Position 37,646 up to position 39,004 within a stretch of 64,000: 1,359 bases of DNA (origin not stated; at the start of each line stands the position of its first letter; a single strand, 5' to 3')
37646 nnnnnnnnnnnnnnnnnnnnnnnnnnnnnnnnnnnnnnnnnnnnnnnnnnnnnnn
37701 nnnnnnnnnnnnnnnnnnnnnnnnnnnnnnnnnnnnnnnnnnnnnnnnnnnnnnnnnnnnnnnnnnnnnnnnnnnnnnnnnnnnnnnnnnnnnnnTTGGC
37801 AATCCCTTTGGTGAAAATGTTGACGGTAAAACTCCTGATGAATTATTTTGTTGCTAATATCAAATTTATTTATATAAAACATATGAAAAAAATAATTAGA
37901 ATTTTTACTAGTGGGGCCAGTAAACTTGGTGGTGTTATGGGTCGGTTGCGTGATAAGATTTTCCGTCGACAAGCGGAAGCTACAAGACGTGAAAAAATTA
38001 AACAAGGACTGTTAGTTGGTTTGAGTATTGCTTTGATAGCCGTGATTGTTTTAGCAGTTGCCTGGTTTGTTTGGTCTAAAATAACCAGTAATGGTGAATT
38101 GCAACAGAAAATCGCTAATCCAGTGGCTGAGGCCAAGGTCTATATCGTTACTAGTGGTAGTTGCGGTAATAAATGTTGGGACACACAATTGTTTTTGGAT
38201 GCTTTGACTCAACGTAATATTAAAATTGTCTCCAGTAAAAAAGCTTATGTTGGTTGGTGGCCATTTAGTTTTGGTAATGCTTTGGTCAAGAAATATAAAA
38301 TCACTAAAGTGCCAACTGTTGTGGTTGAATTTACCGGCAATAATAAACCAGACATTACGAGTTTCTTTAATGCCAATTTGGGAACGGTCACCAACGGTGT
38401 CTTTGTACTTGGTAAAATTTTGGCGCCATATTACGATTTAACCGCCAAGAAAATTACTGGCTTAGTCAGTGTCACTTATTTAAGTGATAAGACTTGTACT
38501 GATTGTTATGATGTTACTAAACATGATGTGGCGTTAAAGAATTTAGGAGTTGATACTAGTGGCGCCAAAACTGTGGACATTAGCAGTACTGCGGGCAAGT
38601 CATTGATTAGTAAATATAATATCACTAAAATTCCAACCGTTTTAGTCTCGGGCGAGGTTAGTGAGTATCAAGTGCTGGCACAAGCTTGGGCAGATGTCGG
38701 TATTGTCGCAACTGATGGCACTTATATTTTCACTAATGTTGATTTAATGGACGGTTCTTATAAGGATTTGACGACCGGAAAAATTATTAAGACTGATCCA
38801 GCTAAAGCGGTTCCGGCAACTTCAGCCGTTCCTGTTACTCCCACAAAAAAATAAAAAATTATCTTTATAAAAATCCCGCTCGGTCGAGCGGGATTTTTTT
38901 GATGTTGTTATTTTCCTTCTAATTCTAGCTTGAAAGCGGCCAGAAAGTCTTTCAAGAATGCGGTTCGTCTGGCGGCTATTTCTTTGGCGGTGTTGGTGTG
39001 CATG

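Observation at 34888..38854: Five-gene operon coupling an Hdr/Lut-like Fe-S module to a CcdA transporter and extracytoplasmic thioredoxin-fold proteins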

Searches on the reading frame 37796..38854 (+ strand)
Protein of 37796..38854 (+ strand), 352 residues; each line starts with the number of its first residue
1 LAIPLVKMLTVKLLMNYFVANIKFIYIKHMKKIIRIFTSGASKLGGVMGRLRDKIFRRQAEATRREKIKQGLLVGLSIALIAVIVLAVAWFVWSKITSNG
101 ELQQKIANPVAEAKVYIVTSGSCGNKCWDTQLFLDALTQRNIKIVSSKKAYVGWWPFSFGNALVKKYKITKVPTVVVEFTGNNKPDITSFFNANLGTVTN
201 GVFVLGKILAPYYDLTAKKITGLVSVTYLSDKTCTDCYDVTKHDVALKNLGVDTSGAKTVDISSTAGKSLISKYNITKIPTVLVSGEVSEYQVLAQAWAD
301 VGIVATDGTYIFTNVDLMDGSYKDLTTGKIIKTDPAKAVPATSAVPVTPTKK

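Call 3: search_protein_families(library=pfam, proteins=[window:37796-38854:+], max_evalue=0.01)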
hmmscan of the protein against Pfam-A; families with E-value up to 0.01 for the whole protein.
window:37796-38854:+ (352 aa): 2 families
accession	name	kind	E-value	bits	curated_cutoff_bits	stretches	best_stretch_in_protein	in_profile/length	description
PF13858.11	DUF4199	-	0.0015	19.4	32.3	1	49-105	45-100/165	Protein of unknown function (DUF4199)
PF13192.12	Thioredoxin_3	-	0.0051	17.3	24.8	0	232-288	8-59/76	Thioredoxin domain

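Call 4: search_protein_families(library=ncbifam, proteins=[window:37796-38854:+], max_evalue=0.01)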
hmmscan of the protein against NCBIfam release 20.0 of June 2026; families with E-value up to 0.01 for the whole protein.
window:37796-38854:+ (352 aa): 1 family
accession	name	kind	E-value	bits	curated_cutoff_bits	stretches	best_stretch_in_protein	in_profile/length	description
TIGR02187.2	PDO_seleno_TRX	equivalog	0.00029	20.3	185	0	102-185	8-85/209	protein disulfide oxidoreductase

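Call 33: find_homologous_proteins(query=window:37883-38854:+, max_evalue=0.001)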
Query window:37883-38854:+ (323 aa): 114 proteins with E <= 0.001 among 4812 candidates.
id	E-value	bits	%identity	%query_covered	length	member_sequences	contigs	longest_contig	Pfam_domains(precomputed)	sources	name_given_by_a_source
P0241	7.3e-207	703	100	100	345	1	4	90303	-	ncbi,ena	-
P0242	2.2e-167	574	82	95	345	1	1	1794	-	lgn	-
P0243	1.5e-152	525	76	96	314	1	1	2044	-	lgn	-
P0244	1.9e-114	400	58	97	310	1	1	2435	-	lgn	-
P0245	6.8e-109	382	56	94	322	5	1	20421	-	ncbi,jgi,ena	ncbi:MAG: hypothetical protein WCT26_02900 [Candidatus Buchananbacteria bacterium]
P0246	3.9e-108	379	58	95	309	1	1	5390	-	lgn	-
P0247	5.3e-108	379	62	75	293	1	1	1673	-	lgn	-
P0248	2.1e-107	377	58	94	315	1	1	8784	PF13192.13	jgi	jgi:hypothetical protein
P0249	1.2e-106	374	55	94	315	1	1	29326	-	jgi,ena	-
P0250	9.4e-105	368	53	94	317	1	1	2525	-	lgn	-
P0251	1.0e-104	368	53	99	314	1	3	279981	PF13192.13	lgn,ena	-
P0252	1.5e-104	367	54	94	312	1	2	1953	-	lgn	-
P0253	3.0e-104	366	55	94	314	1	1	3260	-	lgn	-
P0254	9.3e-104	365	50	97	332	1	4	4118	-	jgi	jgi:hypothetical protein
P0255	9.4e-103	362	55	94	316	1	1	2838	-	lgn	-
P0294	1.1e-53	200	37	70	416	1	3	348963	PF00085.27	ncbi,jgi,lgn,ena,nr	ncbi:hypothetical protein HN587_02305 [Candidatus Woesearchaeota archaeon]|jgi:thiol-disulfide isome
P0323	3.1e-45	173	37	75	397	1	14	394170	PF13192.13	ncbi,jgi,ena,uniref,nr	ncbi:MAG: hypothetical protein US86_C0001G0055 [Candidatus Daviesbacteria bacterium GW2011_GWA2_38_2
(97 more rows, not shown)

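Call 35: find_encoding_contigs(protein=P0294, flank=8000, max_places=1)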
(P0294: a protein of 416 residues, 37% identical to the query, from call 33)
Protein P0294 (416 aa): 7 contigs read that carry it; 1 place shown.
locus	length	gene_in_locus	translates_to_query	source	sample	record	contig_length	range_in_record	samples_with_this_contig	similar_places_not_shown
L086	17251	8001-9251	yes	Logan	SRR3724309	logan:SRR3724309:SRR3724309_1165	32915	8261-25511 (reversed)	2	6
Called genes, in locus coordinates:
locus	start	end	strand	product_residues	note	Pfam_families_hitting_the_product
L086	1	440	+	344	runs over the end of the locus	-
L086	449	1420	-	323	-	PF13404:HTH_AsnC-type, PF13412:HTH_24, PF01037:AsnC_trans_reg (faint), PF13404:HTH_AsnC-type, PF13412:HTH_24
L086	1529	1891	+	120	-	-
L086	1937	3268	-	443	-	-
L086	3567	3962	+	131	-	PF01809:YidD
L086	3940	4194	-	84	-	PF07866:DUF1653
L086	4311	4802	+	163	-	-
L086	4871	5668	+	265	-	PF00005:ABC_tran, PF13304:AAA_21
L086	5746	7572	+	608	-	PF12698:ABC2_membrane_3, PF01061:ABC2_membrane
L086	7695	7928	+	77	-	-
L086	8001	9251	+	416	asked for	PF00085:Thioredoxin (faint)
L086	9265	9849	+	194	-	-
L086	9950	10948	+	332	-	PF07884:VKOR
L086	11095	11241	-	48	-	-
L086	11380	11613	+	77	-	PF00462:Glutaredoxin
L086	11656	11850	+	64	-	PF00037:Fer4 (weak), PF12837:Fer4_6 (weak), PF13459:Fer4_15, PF13370:Fer4_13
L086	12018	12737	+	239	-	PF01012:ETF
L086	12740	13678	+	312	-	PF01012:ETF, PF00766:ETF_alpha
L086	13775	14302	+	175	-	-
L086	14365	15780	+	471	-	PF00224:PK, PF02887:PK_C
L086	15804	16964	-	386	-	-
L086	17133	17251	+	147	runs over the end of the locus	-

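Call 36: find_encoding_contigs(protein=P0323, flank=8000, max_places=1)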
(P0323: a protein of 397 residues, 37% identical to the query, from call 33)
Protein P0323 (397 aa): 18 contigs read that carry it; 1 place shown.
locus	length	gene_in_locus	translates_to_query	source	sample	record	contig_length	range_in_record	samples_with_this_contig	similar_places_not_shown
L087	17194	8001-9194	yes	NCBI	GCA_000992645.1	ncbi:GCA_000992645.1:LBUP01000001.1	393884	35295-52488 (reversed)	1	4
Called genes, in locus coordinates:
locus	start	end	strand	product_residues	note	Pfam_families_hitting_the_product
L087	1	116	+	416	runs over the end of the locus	PF01943:Polysacc_synt, PF13440:Polysacc_synt_3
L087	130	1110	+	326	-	PF00535:Glycos_transf_2, PF10111:Glyco_tranf_2_2, PF13641:Glyco_tranf_2_3, PF13632:Glyco_trans_2_3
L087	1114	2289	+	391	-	PF04932:Wzy_C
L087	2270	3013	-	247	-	PF09136:Glucodextran_B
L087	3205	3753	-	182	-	-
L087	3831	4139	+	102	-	-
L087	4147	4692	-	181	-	PF00300:His_Phos_1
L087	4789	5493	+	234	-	-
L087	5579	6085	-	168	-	PF07823:CPDase, PF13563:2_5_RNA_ligase2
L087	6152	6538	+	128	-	PF03965:Penicillinase_R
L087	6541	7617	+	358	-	PF05569:Peptidase_M56, PF01435:Peptidase_M48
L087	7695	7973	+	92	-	-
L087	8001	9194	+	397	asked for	PF13192:Thioredoxin_3 (faint)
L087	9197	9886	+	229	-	-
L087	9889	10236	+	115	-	-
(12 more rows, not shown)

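Call 52: predict_structure(alignment_id=A2)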
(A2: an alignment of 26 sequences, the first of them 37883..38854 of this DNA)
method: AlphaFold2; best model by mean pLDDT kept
length: 323 residues; sequences in the alignment: 26
mean_pLDDT: 80.6   pTM: 0.66
mean pLDDT of the five models: 80.6, 80.5, 77.9, 77.8, 77.5
residues with pLDDT >= 90: 166; 70-90: 68; 50-70: 35; < 50: 54
segments of 3 or more residues with pLDDT < 50: 1-23, 25-27, 29-31, 36-38, 40-46, 68-72, 313-320
pLDDT, mean of each block of 10 residues (from residue 1): 43 42 48 50 53 66 52 64 94 91 90 92 90 95 96 86 90 91 95 96 93 89 91 98 97 95 89 94 92 96 86 46 53
secondary structure, 60 per line:
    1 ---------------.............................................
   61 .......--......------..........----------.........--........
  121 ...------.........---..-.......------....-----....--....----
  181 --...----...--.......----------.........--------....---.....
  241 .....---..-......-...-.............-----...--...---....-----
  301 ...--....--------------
elements in order: H16-67 H70-75 E82-91 H102-110 E113-123 H130-138 E145-151 H158-161 E167-170 E173-176 E183-185 E190-192 E195-201 H212-220 E229-232 H236-245 E252-257 H263-272 E273-275 E281-283 E292-295 E301-303 H306-309

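Call 60: search_protein_families(library=pfam, proteins=[L086:9950-10948:+, L086:9265-9849:+], max_evalue=0.001)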
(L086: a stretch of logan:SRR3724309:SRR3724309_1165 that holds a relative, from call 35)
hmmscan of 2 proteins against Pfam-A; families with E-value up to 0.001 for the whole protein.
L086:9950-10948:+ (332 aa): 1 family
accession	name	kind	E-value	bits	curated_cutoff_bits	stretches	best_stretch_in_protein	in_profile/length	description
PF07884.19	VKOR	-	1.1e-17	64.9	27.5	1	176-309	2-133/134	Vitamin K epoxide reductase family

L086:9265-9849:+ (194 aa): 1 family
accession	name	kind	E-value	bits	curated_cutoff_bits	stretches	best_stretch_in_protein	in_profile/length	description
PF13473.12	Cupredoxin_1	-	0.00042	20.7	27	1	115-178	29-93/104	Cupredoxin-like domain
